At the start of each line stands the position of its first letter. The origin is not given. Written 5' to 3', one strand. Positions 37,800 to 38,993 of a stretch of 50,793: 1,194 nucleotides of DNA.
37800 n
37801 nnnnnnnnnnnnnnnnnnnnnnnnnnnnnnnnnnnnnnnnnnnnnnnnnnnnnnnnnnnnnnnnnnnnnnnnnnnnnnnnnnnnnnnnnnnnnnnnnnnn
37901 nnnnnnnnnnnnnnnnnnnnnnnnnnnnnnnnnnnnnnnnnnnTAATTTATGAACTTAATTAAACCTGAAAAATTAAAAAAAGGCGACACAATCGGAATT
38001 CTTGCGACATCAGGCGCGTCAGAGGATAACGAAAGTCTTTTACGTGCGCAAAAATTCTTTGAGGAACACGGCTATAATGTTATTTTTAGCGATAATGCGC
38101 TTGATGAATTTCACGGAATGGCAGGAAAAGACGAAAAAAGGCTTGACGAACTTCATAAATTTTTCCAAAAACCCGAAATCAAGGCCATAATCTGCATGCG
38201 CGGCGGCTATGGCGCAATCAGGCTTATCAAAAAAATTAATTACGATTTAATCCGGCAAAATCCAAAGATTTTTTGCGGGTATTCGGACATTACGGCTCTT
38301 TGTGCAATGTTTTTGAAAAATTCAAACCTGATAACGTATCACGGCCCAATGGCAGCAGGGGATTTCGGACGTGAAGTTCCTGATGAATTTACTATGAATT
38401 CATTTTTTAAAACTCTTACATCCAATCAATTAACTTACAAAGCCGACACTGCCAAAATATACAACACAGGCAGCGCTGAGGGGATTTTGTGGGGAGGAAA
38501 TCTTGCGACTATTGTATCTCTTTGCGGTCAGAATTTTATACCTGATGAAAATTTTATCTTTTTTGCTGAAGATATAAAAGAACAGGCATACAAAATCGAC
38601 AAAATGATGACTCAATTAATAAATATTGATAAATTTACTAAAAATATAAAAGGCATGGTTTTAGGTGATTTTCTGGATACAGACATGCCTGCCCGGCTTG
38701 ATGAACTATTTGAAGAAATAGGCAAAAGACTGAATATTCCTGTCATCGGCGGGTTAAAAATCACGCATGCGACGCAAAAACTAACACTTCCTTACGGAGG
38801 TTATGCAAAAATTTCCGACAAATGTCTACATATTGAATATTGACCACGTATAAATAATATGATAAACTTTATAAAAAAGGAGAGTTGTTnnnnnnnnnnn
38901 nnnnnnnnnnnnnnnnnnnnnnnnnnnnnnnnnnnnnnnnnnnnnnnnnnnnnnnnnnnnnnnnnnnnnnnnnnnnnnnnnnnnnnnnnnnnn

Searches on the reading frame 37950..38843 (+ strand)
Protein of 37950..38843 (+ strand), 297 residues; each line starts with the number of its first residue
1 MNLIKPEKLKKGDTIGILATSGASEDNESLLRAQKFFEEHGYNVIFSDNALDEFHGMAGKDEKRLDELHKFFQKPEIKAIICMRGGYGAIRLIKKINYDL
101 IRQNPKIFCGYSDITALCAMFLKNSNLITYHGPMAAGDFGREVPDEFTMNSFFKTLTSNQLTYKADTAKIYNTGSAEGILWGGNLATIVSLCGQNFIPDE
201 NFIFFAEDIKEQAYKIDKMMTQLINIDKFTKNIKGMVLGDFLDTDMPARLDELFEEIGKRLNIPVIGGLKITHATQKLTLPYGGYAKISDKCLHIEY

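Call 64: search_protein_families(library=pfam, proteins=[window:37950-38843:+], max_evalue=0.00001)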
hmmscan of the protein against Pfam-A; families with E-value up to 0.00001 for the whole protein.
window:37950-38843:+ (297 aa): 2 families
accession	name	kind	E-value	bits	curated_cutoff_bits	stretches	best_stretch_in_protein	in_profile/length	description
PF02016.21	Peptidase_S66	-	1.2e-37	129.2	25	1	15-132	1-121/121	LD-carboxypeptidase N-terminal domain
PF17676.7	Peptidase_S66C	-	2.1e-25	90.1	23.7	1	177-288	1-120/120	LD-carboxypeptidase C-terminal domain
